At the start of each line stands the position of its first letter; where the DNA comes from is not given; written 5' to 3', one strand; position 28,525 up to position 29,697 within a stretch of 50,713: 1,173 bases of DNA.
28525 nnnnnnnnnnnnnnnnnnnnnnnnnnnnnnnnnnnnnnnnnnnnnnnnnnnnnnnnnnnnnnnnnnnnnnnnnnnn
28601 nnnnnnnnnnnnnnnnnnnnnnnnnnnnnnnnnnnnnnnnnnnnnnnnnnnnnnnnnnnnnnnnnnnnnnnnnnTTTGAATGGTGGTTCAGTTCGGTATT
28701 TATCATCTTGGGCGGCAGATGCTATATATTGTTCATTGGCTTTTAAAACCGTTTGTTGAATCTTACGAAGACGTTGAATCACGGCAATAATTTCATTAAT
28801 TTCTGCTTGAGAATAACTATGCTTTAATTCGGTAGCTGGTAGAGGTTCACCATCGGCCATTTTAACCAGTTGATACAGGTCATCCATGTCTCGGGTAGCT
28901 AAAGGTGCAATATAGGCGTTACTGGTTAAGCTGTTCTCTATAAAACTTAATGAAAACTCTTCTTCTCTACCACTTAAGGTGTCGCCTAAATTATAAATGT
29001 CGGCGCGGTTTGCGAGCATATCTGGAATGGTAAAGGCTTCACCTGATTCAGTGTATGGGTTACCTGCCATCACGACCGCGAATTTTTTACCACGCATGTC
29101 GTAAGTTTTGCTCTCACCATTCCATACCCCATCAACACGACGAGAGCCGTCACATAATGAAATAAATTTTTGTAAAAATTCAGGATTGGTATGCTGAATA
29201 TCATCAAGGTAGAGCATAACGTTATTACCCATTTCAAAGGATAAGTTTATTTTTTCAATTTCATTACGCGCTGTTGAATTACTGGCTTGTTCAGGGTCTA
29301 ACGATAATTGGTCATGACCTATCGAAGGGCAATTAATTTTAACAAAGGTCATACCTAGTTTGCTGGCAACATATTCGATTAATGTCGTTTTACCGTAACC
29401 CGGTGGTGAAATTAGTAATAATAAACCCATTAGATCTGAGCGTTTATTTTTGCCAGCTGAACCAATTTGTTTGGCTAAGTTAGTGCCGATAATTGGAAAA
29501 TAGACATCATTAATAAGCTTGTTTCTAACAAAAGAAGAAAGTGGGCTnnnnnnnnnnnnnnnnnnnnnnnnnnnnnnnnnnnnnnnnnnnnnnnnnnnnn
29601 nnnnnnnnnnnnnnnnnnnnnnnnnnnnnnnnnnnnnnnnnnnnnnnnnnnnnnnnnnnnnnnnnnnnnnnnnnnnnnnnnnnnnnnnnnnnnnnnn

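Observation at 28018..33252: Domain architecture of the giant protein: beta-rich N-domain, about 550-aa coiled coil, MoxR AAA+ core, long C-terminal extension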

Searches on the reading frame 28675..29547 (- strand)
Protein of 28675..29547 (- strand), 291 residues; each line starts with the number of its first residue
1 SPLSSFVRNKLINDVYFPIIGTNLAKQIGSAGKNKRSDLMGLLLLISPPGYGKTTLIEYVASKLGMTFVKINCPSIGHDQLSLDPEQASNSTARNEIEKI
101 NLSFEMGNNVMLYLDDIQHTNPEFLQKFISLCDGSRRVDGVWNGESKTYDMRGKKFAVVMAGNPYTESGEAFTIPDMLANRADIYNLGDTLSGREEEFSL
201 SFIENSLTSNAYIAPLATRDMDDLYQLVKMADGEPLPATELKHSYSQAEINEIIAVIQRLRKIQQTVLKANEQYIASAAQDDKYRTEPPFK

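Call 33: search_solved_structures(query=A1, max_evalue=10, show_alignments=4)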
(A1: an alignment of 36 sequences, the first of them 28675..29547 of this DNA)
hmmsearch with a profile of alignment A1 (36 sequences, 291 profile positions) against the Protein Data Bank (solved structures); distinct sequences matched with E-value up to 10: 149 (the best 60 are shown).
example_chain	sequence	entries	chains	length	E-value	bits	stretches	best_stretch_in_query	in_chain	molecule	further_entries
7swl_A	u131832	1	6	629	6.3e-05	25.5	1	9-76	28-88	Rix7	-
6mat_A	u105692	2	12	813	7.5e-05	25.3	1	9-76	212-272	Rix7 mutant | Rix7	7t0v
7t3i_A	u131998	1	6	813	7.5e-05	25.3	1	9-76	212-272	Rix7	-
9bji_A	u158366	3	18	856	0.00018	24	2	43-76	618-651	Nuclear valosin-containing protein-like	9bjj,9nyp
6chs_H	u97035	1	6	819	0.00081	21.9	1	44-79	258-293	Putative cell division control protein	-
5vc7_A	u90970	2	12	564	0.0011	21.5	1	44-78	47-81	VCP-like ATPase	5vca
6or5_A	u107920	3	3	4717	0.0013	21.2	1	42-73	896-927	Midasin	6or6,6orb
7wub_C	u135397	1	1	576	0.0014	21.1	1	43-77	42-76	Transitional endoplasmic reticulum ATPase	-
7wub_D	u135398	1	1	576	0.0014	21.1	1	43-77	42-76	Transitional endoplasmic reticulum ATPase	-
6mck_A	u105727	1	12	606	0.0016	20.9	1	43-77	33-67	Transitional endoplasmic reticulum ATPase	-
5g4g_A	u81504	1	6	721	0.0021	20.5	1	44-77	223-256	VCP-LIKE ATPASE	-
5g4f_A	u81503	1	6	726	0.0021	20.5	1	44-77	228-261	VCP-LIKE ATPASE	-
6oaa_B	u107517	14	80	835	0.0023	20.4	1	43-78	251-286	Cell division control protein 48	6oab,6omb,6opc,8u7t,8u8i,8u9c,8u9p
8dar_A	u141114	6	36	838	0.0023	20.4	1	43-78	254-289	Cell division control protein 48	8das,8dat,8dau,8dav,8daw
6oa9_A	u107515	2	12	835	0.0024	20.4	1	43-78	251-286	Cell division control protein 48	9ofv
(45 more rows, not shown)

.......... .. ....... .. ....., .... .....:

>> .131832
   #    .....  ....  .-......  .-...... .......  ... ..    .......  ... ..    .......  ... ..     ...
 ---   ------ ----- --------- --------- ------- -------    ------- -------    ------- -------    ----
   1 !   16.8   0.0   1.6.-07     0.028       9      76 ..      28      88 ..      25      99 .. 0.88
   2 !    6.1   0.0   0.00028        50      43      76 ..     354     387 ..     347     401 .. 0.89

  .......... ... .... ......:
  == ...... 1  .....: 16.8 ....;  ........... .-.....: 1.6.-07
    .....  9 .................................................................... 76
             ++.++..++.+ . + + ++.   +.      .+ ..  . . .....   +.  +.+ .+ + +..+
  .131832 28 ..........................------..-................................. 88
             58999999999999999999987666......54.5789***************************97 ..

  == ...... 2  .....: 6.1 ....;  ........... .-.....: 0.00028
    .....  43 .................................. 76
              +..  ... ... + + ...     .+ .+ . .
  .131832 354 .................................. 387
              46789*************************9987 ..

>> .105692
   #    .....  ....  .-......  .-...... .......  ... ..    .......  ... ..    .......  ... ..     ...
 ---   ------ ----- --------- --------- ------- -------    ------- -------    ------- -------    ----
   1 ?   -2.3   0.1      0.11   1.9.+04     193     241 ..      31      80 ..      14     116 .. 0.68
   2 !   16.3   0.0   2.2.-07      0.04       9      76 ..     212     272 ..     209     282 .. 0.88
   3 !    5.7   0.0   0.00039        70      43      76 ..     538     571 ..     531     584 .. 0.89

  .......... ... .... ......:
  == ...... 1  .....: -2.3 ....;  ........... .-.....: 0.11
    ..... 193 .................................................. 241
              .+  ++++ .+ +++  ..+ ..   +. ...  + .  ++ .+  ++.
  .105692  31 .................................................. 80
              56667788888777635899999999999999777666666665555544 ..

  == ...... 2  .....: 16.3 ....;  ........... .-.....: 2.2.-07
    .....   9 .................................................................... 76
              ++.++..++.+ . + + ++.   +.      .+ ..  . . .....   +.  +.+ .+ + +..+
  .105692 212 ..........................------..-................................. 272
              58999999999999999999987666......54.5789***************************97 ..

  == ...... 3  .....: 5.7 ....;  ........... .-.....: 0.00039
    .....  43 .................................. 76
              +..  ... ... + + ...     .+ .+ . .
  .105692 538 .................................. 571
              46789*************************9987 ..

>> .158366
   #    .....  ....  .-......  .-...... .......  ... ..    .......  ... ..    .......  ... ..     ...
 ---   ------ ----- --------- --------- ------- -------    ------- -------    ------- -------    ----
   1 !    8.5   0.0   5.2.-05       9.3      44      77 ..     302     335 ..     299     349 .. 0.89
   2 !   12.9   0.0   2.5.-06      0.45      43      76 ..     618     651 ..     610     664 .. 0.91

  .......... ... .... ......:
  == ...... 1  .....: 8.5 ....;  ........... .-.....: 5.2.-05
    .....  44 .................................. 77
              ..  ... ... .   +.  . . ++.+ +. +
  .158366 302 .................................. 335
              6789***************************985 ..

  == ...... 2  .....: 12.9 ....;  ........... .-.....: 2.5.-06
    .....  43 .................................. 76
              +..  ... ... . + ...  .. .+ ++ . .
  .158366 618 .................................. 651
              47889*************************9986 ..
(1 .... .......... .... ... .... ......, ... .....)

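Call 39: search_protein_representatives(protein=window:28675-29547:-)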
Query: 291 residues. Proteins with E-value up to 0.001 (for the whole library): 598; up to 1e-10: 431; up to 1e-30: 277. The best 150 are listed.
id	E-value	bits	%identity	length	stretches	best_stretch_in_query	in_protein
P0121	3.2e-168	574.3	88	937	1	3-291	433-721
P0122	5.0e-166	567.1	89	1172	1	1-291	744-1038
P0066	1.6e-161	552.3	84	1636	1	3-291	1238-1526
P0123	3.9e-139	478.9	72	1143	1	2-291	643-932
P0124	6.5e-138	474.9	71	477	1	2-291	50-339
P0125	1.1e-137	474.1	71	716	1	2-291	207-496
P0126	2.9e-136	469.5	70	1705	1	2-291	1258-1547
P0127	8.6e-136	468.0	68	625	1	2-291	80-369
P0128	2.8e-135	466.2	69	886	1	2-291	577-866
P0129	1.8e-134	463.6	69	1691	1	2-291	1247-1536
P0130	1.1e-133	461.1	68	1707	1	1-291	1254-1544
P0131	2.3e-133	460.0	69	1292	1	2-291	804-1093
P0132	2.4e-133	459.9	68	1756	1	3-291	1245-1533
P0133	7.2e-133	458.4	69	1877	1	3-291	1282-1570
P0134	1.4e-132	457.5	69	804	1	3-291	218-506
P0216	1.0e-101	356.2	55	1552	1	3-291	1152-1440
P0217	2.1e-101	355.2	54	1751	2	3-291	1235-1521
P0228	2.6e-97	341.8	54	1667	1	3-291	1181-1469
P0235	5.4e-94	330.9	53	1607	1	2-291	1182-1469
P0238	4.9e-93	327.7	53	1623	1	3-291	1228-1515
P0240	2.4e-90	318.9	52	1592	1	2-290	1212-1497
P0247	1.6e-87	309.7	52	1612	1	3-290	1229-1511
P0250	3.9e-86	305.1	51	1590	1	1-290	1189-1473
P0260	1.1e-80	287.2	47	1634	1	2-290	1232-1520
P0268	3.2e-76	272.6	48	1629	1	3-290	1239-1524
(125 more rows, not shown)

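Call 42: search_protein_families(library=pfam, proteins=[P0268, P0260, P0250, P0247, P0240, P0238], max_evalue=0.001)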
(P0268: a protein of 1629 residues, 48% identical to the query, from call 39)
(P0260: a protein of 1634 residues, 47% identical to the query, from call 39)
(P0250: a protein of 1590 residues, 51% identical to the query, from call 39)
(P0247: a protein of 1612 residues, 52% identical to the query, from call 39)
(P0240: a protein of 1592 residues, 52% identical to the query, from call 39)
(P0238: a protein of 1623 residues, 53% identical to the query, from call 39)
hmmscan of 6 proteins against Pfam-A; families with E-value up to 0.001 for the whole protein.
P0268 (1629 aa): 5 families
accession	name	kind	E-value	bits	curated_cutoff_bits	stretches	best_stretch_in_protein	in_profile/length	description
PF12458.13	DUF3686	-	7.8e-117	390.9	25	1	30-490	2-447/448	ATPase involved in DNA repair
PF25472.1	DUF7902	-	3.7e-15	56.3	26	1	611-694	1-84/85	Domain of unknown function (DUF7902)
PF00004.35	AAA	-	2.7e-06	28.3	21.2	1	1274-1395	1-110/131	ATPase family associated with various cellular activities (AAA)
PF13401.12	AAA_22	-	3.7e-05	24.5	27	1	1271-1365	5-110/130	AAA domain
PF07728.20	AAA_5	-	0.00011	22.6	22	1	1274-1397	2-125/139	AAA domain (dynein-related subfamily)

P0260 (1634 aa): 5 families
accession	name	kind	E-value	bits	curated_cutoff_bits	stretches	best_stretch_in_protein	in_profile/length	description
PF12458.13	DUF3686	-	9.2e-119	397.3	25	1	33-478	2-447/448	ATPase involved in DNA repair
PF25472.1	DUF7902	-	1.2e-18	67.6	26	1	599-681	2-84/85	Domain of unknown function (DUF7902)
PF13401.12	AAA_22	-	2.2e-05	25.2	27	1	1268-1361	4-108/130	AAA domain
PF00004.35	AAA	-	9.4e-05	23.3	21.2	1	1273-1347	2-67/131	ATPase family associated with various cellular activities (AAA)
PF07728.20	AAA_5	-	0.00031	21.2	22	0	1275-1409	5-137/139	AAA domain (dynein-related subfamily)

P0250 (1590 aa): 4 families
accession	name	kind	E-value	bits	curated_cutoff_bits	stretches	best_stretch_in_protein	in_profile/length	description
PF12458.13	DUF3686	-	4.6e-104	348.8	25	1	24-467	2-447/448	ATPase involved in DNA repair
PF25472.1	DUF7902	-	2e-10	41.1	26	1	589-670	2-83/85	Domain of unknown function (DUF7902)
PF07728.20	AAA_5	-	5.1e-06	27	22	1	1226-1360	2-134/139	AAA domain (dynein-related subfamily)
PF00004.35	AAA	-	6.3e-06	27.1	21.2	1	1226-1301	1-67/131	ATPase family associated with various cellular activities (AAA)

P0247 (1612 aa): 4 families
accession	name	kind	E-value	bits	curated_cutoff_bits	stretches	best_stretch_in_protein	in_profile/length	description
PF12458.13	DUF3686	-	3.1e-127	425.2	25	1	53-505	2-447/448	ATPase involved in DNA repair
PF25472.1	DUF7902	-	2.9e-15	56.6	26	1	626-709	1-84/85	Domain of unknown function (DUF7902)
PF07728.20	AAA_5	-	3.8e-06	27.4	22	1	1264-1386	2-124/139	AAA domain (dynein-related subfamily)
PF00004.35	AAA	-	1.3e-05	26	21.2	1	1265-1385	2-110/131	ATPase family associated with various cellular activities (AAA)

P0240 (1592 aa): 2 families
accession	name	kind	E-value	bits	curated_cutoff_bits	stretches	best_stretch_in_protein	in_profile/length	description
PF12458.13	DUF3686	-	3.9e-115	385.4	25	1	21-471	1-448/448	ATPase involved in DNA repair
PF25472.1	DUF7902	-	3e-14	53.4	26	1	589-673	1-85/85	Domain of unknown function (DUF7902)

P0238 (1623 aa): 5 families
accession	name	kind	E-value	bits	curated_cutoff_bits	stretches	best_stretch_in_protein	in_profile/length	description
PF12458.13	DUF3686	-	5.4e-153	510.1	25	1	33-471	1-448/448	ATPase involved in DNA repair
PF25472.1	DUF7902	-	1.3e-15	57.8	26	1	591-673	2-84/85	Domain of unknown function (DUF7902)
PF07728.20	AAA_5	-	4.4e-08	33.7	22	1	1268-1391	2-125/139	AAA domain (dynein-related subfamily)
PF00004.35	AAA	-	5e-08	33.9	21.2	1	1268-1392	1-113/131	ATPase family associated with various cellular activities (AAA)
PF13401.12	AAA_22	-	1.9e-05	25.4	27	1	1265-1359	5-110/130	AAA domain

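Call 85: list_cluster_members(proteins=[P0268, P0260, P0250, P0247, P0240, P0238, P0235, P0228, P0217, P0216])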
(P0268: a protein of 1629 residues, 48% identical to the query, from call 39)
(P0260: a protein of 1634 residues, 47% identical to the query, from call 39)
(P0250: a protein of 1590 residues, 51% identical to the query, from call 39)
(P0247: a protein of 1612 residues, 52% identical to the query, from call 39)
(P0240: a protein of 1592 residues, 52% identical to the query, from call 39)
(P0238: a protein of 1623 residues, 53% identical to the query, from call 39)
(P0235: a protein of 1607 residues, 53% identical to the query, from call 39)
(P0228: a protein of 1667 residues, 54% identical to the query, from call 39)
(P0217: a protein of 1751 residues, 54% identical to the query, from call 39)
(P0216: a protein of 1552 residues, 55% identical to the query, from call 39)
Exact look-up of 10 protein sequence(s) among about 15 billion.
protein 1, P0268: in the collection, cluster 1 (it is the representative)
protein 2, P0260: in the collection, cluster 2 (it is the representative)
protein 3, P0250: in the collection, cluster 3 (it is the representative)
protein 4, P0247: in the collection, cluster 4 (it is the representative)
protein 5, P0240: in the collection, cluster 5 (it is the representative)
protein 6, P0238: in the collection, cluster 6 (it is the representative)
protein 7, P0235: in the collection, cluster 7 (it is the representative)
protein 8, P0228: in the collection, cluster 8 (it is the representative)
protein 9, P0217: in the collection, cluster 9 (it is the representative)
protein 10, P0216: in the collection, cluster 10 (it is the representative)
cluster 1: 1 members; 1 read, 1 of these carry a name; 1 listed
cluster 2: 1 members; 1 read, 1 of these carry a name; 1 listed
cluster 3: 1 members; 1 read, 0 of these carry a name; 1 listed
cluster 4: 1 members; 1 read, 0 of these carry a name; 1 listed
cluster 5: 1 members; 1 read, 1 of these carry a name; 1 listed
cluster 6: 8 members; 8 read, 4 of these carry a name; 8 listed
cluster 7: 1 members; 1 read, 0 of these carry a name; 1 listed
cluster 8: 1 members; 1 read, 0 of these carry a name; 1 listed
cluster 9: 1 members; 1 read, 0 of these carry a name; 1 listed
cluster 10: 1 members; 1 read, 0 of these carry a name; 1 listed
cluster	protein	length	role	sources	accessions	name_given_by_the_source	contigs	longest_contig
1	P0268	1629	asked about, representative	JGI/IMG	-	hypothetical protein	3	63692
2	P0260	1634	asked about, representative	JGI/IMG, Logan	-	hypothetical protein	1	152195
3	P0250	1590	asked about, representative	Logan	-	-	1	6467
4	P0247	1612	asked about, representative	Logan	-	-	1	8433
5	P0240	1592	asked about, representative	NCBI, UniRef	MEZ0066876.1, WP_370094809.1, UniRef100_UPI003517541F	hypothetical protein ABIA32_002889 [Streptacidiphilus sp. MAP12-20] | DNA repair ATPase n=1 Tax=Streptacidiphilus sp. MAP12-20 TaxID=3156299 RepID=UPI003517541F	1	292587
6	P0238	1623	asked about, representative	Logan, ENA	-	-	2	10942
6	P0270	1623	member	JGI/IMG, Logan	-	hypothetical protein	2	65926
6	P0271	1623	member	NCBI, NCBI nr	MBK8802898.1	MAG: DNA repair ATPase [Fibrobacteres bacterium] | DNA repair ATPase [Fibrobacterota bacterium]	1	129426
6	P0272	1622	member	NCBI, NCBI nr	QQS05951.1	MAG: DNA repair ATPase [Fibrobacterota bacterium]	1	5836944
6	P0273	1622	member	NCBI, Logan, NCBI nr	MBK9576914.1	MAG: DNA repair ATPase [Fibrobacteres bacterium] | DNA repair ATPase [Fibrobacterota bacterium]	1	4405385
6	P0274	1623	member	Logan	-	-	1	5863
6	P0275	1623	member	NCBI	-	-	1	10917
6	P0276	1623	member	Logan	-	-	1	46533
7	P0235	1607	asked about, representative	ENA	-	-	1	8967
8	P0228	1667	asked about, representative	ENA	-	-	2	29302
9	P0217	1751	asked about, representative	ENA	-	-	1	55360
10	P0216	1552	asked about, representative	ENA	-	-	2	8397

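Call 87: find_encoding_contigs(protein=P0240, flank=8000, max_places=2)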
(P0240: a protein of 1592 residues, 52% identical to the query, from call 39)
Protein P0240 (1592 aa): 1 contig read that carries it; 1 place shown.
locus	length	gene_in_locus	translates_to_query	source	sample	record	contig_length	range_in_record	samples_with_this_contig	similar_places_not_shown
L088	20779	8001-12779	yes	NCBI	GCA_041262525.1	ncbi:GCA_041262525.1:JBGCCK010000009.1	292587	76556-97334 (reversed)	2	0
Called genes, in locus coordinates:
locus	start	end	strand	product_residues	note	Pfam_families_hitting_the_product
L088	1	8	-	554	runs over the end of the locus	PF01921:tRNA-synt_1f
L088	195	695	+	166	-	PF00903:Glyoxalase, PF22677:Ble-like_N (weak)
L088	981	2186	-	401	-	PF20511:PMI_typeI_cat, PF07883:Cupin_2 (faint), PF21621:MPI_cupin_dom (weak)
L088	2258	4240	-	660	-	PF02302:PTS_IIB, PF25554:PTS_EIIB_BC_N, PF02378:PTS_EIIC, PF00359:PTS_EIIA_2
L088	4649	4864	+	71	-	-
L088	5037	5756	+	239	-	-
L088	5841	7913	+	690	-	PF01145:Band_7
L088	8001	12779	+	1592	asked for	PF12458:DUF3686, PF25472:DUF7902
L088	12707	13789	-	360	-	PF17853:GGDEF_2, PF13556:HTH_30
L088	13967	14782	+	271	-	PF04672:Methyltransf_19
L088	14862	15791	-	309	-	-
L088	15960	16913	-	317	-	PF01965:DJ-1_PfpI, PF12833:HTH_18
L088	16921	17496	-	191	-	PF00857:Isochorismatase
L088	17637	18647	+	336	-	PF14789:THDPS_M, PF14602:Hexapep_2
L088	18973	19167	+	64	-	-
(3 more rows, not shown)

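Call 88: find_encoding_contigs(protein=P0272, flank=8000, max_places=2)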
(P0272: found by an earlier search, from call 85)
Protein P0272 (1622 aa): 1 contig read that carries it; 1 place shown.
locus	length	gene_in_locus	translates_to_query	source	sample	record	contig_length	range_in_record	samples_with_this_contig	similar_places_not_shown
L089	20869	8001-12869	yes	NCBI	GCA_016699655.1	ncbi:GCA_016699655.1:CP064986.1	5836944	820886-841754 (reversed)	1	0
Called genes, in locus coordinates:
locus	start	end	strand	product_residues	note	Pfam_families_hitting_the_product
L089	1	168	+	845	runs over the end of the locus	PF07715:Plug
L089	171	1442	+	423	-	-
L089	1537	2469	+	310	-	PF14257:DUF4349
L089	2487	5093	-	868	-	PF13229:Beta_helix (weak)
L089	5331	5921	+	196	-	-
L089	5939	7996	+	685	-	-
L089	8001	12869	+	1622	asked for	PF12458:DUF3686, PF25472:DUF7902, PF13401:AAA_22 (faint), PF00004:AAA, PF07728:AAA_5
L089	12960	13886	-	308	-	PF13280:WYL, PF25583:WCX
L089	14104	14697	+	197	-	-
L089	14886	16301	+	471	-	-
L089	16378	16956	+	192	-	PF02082:Rrf2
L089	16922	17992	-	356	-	PF13542:HTH_Tnp_ISL3, PF01610:DDE_Tnp_ISL3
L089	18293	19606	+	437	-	PF01654:Cyt_bd_oxida_I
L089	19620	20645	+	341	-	PF02322:Cyt_bd_oxida_II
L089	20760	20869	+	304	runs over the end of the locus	-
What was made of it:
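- The same order is found in Streptacidiphilus and in a Fibrobacterota genome (calls 87, 88). A WYL/WCX regulator lies beside the gene in a Fibrobacterota genome (call 88).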
